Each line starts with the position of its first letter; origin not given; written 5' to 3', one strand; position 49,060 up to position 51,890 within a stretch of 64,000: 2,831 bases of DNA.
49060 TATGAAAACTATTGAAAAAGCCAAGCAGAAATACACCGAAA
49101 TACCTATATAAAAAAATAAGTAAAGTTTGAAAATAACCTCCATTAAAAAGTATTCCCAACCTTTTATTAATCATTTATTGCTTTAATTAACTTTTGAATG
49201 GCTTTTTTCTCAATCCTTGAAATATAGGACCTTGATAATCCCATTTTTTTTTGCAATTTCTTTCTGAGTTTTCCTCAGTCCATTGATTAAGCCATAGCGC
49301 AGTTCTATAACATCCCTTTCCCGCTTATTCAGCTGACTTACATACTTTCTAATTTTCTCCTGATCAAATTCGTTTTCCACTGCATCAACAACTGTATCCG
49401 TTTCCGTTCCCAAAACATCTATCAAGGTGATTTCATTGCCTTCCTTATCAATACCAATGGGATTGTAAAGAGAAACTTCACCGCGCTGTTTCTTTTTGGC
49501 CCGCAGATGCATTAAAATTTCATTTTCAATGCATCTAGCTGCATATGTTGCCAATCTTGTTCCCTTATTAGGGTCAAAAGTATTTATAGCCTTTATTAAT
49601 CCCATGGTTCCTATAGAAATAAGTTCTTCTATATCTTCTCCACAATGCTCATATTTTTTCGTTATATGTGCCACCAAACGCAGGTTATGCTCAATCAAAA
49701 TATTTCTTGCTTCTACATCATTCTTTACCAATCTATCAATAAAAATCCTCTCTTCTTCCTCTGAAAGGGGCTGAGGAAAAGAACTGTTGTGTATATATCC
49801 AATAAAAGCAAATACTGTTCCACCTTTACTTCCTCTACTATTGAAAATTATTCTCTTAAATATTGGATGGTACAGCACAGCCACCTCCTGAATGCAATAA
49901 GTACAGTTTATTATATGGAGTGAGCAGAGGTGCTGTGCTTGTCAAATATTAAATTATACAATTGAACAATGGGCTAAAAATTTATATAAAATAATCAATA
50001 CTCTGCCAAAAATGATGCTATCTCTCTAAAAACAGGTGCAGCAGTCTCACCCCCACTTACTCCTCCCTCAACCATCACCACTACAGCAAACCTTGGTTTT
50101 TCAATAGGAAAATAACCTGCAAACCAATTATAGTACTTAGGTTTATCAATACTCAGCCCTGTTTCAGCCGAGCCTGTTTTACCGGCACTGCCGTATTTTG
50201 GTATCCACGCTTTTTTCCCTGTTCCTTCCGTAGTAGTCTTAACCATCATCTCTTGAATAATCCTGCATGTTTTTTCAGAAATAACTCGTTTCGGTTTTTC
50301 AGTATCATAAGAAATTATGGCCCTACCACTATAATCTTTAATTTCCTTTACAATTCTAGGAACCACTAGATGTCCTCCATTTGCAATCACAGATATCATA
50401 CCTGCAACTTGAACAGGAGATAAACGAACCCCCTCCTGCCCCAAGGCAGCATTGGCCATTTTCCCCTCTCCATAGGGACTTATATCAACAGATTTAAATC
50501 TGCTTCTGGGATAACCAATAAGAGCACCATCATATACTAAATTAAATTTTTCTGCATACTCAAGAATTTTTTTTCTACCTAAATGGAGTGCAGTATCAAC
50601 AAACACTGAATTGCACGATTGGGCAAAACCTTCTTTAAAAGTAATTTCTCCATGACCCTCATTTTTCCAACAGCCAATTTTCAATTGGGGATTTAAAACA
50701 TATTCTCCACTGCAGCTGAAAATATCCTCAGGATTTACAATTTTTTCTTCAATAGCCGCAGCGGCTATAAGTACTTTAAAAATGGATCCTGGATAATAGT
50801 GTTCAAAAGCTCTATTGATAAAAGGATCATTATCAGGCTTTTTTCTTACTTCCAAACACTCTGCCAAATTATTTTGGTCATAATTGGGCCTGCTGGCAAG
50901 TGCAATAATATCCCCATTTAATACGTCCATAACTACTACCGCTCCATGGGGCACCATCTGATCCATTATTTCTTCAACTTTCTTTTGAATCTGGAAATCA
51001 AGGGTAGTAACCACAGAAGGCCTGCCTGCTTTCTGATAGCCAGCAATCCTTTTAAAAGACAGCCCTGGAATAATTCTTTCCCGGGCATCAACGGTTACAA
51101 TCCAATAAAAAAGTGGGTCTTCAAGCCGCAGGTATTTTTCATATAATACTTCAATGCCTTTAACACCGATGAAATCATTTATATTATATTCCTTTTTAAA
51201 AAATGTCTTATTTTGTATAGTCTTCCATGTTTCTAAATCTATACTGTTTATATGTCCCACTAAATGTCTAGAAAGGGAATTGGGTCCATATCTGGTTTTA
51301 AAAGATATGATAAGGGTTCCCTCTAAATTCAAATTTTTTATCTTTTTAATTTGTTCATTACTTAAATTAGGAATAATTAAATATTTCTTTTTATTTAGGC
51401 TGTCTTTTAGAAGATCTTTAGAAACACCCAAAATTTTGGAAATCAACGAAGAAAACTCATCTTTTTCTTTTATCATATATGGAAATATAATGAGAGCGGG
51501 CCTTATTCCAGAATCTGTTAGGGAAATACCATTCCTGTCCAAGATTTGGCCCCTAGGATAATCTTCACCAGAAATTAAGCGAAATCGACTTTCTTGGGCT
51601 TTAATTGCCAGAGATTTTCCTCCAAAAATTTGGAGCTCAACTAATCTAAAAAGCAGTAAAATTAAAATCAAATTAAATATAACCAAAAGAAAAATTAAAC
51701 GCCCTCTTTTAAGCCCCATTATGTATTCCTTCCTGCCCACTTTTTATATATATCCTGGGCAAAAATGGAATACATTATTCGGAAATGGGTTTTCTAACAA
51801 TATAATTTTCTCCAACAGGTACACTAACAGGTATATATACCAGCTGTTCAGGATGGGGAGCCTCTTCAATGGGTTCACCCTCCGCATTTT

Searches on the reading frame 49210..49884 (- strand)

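Call 4: search_protein_families(library=pfam, proteins=[window:49210-49884:-])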
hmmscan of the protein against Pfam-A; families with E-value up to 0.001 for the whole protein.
window:49210-49884:- (224 aa): 2 families
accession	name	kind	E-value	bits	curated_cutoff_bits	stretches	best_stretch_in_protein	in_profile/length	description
PF04542.20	Sigma70_r2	-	2e-19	69.6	24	1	63-132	1-70/71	Sigma-70 region 2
PF04545.22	Sigma70_r4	-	2.5e-05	24.1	24.1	1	183-216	3-32/50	Sigma-70, region 4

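Call 5: search_protein_families(library=ncbifam, proteins=[window:49210-49884:-])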
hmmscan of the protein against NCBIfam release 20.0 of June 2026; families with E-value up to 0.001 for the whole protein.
window:49210-49884:- (224 aa): 58 families (the best 25 are shown)
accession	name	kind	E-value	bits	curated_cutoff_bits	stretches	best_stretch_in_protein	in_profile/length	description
NF004471.0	PRK05803.1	subfamily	4.7e-92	307.4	252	1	23-217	15-209/235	RNA polymerase sporulation sigma factor SigK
TIGR02846.1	spore_sigmaK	equivalog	3.6e-91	304.8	298.65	1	25-217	14-207/227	RNA polymerase sporulation sigma factor SigK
NF006158.0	PRK08301.1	equivalog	1.4e-71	240.8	339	1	28-217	28-218/241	RNA polymerase sporulation sigma factor SigE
TIGR02835.1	spore_sigmaE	equivalog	9.7e-70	234.6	348.6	1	28-217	21-211/234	RNA polymerase sporulation sigma factor SigE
TIGR02394.1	rpoS_proteo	equivalog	1.8e-28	99.9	378.7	2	30-148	18-131/285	RNA polymerase sigma factor RpoS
NF004207.0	PRK05657.1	equivalog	3.6e-28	98.9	394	2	30-123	61-154/329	RNA polymerase sigma factor RpoS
TIGR02997.1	Sig70-cyanoRpoD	subfamily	9.4e-28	97.3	384.5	2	50-123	66-139/298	RNA polymerase sigma factor, RpoD/SigA family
TIGR02980.1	SigBFG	subfamily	1.2e-27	97.1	234.35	2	57-131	2-76/227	SigB/SigF/SigG family RNA polymerase sigma factor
TIGR02937.1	sigma70-ECF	superfamily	5.3e-26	91.2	42.9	1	58-216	1-145/165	sigma-70 family RNA polymerase sigma factor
NF005920.0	PRK07921.1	subfamily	1.2e-25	90.2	464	2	45-123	77-155/328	RNA polymerase sigma factor SigB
TIGR02885.1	spore_sigF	equivalog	2.4e-25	89.7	321.45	2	52-131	5-84/231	RNA polymerase sporulation sigma factor SigF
TIGR02393.1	RpoD_Cterm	equivalog_domain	3.3e-25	89.1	354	2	59-123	1-65/238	RNA polymerase sigma factor RpoD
NF005785.0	PRK07598.1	equivalog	3.6e-24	85.3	554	2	49-123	166-240/415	RNA polymerase sigma factor SigC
NF006071.0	PRK08215.1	equivalog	4.8e-24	85.3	372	1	40-134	19-113/258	RNA polymerase sporulation sigma factor SigG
NF005643.0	PRK07406.1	equivalog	5.6e-24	84.9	500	2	48-123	151-225/397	RNA polymerase sigma factor RpoD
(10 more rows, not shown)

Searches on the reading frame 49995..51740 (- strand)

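Call 4: search_protein_families(library=pfam, proteins=[window:49995-51740:-])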
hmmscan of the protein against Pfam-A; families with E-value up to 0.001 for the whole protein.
window:49995-51740:- (581 aa): 2 families
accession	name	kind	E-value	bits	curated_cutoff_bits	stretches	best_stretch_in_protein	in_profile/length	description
PF00905.27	Transpeptidase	-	8.7e-61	206.2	22.1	1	266-575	1-298/299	Penicillin binding protein transpeptidase domain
PF03717.20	PBP_dimer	-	1.1e-15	59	24.4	1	62-224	5-176/180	Penicillin-binding Protein dimerisation domain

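Call 5: search_protein_families(library=ncbifam, proteins=[window:49995-51740:-])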
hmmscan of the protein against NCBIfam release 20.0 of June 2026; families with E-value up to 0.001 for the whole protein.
window:49995-51740:- (581 aa): 24 families
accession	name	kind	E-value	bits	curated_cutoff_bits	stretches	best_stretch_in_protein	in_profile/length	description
TIGR03423.1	pbp2_mrdA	equivalog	8.4e-100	335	455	1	14-577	2-589/593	penicillin-binding protein 2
TIGR02214.1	spoVD_pbp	equivalog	4.9e-76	256.4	688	1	14-574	1-550/636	stage V sporulation protein D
NF051842.1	PBP4_5_Efaec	equivalog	1.3e-38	132.8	700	1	61-579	163-666/668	penicillin-binding protein PBP4(5)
NF008061.0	PRK10795.1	equivalog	5.3e-33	114.5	962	1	16-574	24-608/634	peptidoglycan DD-transpeptidase MrdA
TIGR02074.1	PBP_1a_fam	subfamily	2.9e-32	112.2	508.75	1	239-545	222-496/535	PBP1A family penicillin-binding protein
NF053573.1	PBP2_PenA_Neis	exception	2.7e-28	98.9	1105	3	480-576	455-558/572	peptidoglycan D,D-transpeptidase PBP2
NF000237.1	MECA_PBP2A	equivalog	1.9e-25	89.3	750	1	62-530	150-606/668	PBP2a family beta-lactam-resistant peptidoglycan transpeptidase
NF038271.1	strep_PBP2X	exception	9.3e-25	86.9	1050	1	41-505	52-521/750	penicillin-binding protein PBP2X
NF000409.1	MECA_pure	exception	2.4e-22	79.2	1490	1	62-477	150-564/668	PBP2a family beta-lactam-resistant peptidoglycan transpeptidase MecA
NF000410.1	MECA1_pure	exception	1e-20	73.5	1480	1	62-479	149-564/666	PBP2a family beta-lactam-resistant peptidoglycan transpeptidase MecA1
NF000408.1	MECA2_pure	exception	5.1e-20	71.2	1525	1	62-543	150-620/668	PBP2a family beta-lactam-resistant peptidoglycan transpeptidase MecA2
NF033378.1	MECD_PBP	exception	8.8e-19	67.2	1450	1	62-544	152-630/678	PBP2a family beta-lactam-resistant peptidoglycan transpeptidase MecD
NF011685.0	PRK15105.1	subfamily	2.8e-18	65.9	737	1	17-575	26-554/588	peptidoglycan glycosyltransferase FtsI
NF000406.1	MECB_PBP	exception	5.2e-18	64.8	1450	1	62-543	149-626/674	PBP2a family beta-lactam-resistant peptidoglycan transpeptidase MecB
NF000407.1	MECC_PBP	exception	1.1e-17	63.5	1500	1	62-471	147-554/665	PBP2a family beta-lactam-resistant peptidoglycan transpeptidase MecC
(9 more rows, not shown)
